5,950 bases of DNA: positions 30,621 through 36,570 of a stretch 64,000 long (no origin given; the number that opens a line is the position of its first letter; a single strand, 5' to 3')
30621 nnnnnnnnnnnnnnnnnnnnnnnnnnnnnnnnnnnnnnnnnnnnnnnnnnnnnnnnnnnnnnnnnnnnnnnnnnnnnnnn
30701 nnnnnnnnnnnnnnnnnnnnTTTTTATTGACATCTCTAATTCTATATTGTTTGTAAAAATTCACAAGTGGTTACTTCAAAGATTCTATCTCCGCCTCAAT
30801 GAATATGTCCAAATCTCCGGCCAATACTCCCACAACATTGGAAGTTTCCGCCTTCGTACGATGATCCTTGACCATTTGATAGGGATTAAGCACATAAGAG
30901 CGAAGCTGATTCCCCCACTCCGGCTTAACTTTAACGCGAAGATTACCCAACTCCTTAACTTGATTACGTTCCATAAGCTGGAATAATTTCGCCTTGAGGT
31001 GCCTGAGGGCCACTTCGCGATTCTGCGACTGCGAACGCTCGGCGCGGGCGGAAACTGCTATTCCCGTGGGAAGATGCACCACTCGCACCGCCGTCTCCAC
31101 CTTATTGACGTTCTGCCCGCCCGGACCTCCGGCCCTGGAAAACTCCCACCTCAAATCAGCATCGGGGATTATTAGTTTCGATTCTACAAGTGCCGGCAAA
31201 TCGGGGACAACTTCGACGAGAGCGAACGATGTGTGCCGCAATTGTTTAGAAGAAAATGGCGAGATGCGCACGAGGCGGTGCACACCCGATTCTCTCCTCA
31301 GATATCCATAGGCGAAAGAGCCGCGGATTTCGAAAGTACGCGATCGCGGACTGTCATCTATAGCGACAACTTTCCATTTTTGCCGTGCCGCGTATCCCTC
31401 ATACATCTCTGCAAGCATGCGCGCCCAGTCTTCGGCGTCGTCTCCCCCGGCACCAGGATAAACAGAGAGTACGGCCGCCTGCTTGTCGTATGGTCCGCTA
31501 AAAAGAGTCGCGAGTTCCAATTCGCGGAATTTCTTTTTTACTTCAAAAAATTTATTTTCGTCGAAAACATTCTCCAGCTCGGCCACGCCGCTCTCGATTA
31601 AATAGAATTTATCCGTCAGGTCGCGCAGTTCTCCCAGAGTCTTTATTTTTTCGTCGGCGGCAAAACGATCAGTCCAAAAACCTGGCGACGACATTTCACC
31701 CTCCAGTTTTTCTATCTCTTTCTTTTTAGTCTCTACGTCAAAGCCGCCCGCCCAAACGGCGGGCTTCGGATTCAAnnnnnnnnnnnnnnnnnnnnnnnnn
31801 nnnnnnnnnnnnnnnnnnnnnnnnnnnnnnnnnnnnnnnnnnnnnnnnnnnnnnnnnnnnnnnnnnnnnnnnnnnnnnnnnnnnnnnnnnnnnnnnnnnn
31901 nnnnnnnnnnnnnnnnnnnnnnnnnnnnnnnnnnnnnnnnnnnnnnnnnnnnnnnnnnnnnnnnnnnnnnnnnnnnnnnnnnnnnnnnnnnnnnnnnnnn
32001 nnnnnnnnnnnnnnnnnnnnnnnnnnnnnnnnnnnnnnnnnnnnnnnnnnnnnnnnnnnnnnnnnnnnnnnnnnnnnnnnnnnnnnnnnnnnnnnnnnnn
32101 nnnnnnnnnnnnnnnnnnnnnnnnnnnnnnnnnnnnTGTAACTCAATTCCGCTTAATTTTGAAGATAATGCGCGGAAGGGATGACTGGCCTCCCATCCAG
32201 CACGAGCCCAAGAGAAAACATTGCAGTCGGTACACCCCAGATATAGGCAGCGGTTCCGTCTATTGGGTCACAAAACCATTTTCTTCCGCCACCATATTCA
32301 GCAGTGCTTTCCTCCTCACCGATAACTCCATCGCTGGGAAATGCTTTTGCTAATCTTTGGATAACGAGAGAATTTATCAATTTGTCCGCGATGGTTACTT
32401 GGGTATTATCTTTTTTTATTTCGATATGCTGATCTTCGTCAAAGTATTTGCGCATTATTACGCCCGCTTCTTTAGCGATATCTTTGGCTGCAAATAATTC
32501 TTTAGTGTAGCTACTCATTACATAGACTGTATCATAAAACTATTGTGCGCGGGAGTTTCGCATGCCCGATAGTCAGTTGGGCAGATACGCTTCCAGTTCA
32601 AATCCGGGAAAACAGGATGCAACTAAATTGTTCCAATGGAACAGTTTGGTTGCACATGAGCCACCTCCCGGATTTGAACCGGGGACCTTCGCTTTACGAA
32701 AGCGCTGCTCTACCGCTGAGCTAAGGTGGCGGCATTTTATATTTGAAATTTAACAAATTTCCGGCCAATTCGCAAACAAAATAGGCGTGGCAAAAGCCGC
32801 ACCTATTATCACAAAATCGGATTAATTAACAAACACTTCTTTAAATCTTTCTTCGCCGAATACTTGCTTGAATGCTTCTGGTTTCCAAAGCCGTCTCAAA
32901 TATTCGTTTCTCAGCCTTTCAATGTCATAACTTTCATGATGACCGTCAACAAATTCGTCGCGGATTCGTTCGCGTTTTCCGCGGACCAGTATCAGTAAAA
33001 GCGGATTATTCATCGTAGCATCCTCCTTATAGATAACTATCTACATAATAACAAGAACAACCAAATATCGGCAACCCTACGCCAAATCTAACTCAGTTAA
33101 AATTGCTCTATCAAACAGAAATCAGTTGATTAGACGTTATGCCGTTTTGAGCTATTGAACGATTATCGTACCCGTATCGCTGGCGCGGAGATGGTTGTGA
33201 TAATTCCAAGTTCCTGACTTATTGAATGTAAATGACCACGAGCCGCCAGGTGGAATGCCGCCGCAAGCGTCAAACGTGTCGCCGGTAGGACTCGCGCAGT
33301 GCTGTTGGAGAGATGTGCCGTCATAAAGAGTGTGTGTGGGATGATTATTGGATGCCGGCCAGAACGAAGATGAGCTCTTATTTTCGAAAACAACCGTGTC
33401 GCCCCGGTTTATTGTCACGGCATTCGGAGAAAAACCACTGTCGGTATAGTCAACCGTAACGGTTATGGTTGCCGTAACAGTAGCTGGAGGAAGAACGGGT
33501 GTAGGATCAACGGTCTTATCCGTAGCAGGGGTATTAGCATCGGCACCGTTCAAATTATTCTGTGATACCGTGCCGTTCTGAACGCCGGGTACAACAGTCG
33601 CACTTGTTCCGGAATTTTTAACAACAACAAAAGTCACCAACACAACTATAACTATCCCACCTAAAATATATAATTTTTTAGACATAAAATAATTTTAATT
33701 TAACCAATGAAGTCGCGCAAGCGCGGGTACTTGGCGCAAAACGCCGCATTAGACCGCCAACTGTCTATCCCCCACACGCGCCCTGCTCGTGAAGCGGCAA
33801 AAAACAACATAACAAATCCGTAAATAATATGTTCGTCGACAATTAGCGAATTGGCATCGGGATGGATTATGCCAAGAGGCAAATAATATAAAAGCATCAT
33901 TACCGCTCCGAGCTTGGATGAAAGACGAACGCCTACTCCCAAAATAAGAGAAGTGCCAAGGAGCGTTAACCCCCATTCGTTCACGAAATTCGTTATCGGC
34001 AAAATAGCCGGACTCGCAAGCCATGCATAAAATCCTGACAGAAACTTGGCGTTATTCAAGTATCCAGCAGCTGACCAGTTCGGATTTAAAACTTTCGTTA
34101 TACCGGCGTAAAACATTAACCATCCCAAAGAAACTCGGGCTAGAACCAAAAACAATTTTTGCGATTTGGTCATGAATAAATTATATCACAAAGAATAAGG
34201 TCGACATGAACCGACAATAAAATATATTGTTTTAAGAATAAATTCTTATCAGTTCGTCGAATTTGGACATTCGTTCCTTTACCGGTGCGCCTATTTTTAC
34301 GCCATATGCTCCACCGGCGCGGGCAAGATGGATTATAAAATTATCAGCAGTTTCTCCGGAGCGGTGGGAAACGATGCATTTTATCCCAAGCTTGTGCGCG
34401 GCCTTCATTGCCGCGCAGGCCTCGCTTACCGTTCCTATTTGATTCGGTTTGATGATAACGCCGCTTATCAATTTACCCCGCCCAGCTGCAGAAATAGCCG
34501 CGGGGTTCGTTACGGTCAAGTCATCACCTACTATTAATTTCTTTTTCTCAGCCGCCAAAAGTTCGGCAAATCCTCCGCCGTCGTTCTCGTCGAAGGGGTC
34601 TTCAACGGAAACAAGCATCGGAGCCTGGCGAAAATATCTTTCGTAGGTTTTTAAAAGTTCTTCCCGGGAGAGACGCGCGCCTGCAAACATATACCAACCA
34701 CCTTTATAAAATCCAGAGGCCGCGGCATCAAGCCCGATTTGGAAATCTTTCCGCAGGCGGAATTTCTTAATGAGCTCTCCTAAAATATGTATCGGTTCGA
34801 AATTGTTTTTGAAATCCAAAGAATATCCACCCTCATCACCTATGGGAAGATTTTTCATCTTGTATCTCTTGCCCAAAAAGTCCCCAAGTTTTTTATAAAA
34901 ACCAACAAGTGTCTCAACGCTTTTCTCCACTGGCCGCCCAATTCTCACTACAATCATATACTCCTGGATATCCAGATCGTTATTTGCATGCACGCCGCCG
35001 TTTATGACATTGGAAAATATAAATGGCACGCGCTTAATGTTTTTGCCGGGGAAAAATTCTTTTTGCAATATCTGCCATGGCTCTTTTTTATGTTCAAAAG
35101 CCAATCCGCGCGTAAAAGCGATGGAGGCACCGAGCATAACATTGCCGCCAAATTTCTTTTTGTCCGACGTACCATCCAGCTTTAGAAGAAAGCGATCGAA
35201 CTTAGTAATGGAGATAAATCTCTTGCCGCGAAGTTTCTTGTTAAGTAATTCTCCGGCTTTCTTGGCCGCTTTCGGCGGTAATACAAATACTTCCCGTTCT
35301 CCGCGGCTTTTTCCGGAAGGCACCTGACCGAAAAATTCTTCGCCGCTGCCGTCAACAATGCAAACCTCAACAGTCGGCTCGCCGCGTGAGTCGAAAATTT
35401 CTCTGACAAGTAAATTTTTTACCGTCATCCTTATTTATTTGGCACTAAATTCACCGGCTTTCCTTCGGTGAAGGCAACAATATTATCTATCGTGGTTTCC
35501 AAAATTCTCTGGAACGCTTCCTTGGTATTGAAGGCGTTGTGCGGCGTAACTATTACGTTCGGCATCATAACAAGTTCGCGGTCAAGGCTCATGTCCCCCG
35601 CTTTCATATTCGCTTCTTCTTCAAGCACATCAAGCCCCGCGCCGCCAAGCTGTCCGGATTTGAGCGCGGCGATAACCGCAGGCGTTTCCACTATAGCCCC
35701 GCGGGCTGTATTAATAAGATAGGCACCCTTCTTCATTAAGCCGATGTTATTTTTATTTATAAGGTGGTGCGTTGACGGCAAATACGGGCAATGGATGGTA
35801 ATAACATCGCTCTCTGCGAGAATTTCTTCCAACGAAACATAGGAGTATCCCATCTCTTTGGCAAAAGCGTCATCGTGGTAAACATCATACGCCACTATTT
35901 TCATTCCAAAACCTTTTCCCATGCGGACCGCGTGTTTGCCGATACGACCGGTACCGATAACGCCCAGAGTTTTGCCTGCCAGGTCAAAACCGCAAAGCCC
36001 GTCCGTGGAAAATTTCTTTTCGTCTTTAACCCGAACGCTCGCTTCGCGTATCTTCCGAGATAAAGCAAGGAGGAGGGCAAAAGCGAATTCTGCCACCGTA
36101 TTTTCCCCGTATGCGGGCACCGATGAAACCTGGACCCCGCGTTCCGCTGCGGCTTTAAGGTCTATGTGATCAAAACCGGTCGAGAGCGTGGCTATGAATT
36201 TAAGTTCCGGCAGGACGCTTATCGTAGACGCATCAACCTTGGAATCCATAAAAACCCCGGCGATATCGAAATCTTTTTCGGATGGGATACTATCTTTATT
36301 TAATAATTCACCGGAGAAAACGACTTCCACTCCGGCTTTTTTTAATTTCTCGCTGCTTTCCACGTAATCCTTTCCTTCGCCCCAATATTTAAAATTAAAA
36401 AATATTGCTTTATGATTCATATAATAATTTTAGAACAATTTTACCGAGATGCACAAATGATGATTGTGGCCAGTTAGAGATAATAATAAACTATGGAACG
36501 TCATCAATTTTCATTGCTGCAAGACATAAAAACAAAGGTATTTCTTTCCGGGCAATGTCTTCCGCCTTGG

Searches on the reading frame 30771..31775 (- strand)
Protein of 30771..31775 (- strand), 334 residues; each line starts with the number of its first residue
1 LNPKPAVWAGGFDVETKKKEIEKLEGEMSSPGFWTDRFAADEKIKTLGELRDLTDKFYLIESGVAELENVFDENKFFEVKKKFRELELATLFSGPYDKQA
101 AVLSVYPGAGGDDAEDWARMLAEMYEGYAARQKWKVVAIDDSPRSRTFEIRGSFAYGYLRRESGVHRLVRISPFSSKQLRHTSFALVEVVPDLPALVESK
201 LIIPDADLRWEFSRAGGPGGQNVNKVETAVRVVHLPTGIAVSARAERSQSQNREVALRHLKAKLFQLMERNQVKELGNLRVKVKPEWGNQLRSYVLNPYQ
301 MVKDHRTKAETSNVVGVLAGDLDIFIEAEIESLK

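Call 13: search_protein_families(library=pfam, proteins=[window:30771-31775:-], max_evalue=0.001)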
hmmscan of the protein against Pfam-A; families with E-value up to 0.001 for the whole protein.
window:30771-31775:- (334 aa): 2 families
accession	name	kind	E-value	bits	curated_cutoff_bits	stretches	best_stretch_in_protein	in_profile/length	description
PF03462.23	PCRF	-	1.7e-38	132.8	24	1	18-187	2-194/194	PCRF domain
PF00472.26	RF-1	-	2.6e-33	114.9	35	1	201-306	5-116/116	RF-1 domain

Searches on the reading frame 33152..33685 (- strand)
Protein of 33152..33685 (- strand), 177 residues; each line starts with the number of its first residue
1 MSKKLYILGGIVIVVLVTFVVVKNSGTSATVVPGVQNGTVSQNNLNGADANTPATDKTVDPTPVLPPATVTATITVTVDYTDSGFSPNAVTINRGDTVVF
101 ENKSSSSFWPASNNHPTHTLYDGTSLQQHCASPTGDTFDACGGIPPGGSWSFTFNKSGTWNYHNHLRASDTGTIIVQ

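Call 13: search_protein_families(library=pfam, proteins=[window:33152-33685:-], max_evalue=0.001)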
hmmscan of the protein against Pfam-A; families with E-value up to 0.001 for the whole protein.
window:33152-33685:- (177 aa): 1 family
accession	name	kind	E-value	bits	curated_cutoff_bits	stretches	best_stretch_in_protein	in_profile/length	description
PF13473.12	Cupredoxin_1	-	0.00081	19.8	27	0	71-176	18-104/104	Cupredoxin-like domain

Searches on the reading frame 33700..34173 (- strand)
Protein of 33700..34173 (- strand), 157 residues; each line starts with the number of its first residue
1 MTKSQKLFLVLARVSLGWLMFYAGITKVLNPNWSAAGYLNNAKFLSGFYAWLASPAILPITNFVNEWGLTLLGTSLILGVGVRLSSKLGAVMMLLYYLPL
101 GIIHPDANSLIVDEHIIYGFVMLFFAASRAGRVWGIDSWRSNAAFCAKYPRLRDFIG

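Call 14: search_protein_families(library=pfam, proteins=[window:33700-34173:-], max_evalue=0.001)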
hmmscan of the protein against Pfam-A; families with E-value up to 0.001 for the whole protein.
window:33700-34173:- (157 aa): 1 family
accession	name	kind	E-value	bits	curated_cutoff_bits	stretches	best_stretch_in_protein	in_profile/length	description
PF07681.17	DoxX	-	3.4e-06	28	23.6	1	9-95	2-78/85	DoxX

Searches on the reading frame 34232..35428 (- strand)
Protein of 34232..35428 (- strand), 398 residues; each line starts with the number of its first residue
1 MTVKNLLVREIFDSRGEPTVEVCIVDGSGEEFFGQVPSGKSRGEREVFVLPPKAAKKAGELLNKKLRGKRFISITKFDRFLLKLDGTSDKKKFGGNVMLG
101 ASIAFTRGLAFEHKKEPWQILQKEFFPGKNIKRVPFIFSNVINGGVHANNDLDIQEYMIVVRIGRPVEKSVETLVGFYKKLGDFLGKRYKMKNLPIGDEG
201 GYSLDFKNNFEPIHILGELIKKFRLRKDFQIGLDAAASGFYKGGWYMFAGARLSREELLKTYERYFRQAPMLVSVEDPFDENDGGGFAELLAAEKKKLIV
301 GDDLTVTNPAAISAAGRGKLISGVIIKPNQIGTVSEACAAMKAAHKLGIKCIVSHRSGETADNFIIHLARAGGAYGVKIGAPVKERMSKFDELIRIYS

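Call 14: search_protein_families(library=pfam, proteins=[window:34232-35428:-], max_evalue=0.001)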
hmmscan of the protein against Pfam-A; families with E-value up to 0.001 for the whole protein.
window:34232-35428:- (398 aa): 2 families
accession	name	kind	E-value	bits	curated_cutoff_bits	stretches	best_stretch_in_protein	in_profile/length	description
PF00113.28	Enolase_C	-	1.6e-58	198.8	21.5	1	134-396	4-277/296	Enolase, C-terminal TIM barrel domain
PF03952.21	Enolase_N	-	8.7e-22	78.1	35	1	4-117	2-127/131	Enolase, N-terminal domain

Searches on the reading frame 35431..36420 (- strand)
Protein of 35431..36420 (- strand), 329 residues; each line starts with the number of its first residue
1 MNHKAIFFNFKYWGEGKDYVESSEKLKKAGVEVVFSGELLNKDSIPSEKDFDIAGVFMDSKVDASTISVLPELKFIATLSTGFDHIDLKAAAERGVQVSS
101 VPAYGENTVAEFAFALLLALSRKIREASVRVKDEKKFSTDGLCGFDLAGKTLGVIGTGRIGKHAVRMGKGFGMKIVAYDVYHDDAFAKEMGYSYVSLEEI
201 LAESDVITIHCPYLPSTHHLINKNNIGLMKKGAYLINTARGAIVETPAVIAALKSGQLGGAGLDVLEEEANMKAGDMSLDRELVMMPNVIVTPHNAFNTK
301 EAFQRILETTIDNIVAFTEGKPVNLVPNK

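Call 14: search_protein_families(library=pfam, proteins=[window:35431-36420:-], max_evalue=0.001)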
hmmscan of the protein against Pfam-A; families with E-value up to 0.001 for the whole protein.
window:35431-36420:- (329 aa): 5 families
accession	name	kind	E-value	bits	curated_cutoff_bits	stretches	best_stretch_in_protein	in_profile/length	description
PF02826.25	2-Hacid_dh_C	-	1.1e-58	198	25.1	1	114-296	1-178/178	D-isomer specific 2-hydroxyacid dehydrogenase, NAD binding domain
PF00389.36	2-Hacid_dh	-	4.6e-28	98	24.6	1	23-324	12-130/134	D-isomer specific 2-hydroxyacid dehydrogenase, catalytic domain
PF03446.21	NAD_binding_2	-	0.00022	21.7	21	1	152-276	2-130/161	NAD binding domain of 6-phosphogluconate dehydrogenase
PF00670.27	AdoHcyase_NAD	-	0.00038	21.1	27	1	147-237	21-108/162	S-adenosyl-L-homocysteine hydrolase, NAD binding domain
PF01262.27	AlaDh_PNT_C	-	0.00092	19.1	23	0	153-245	32-137/214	Alanine dehydrogenase/PNT, C-terminal domain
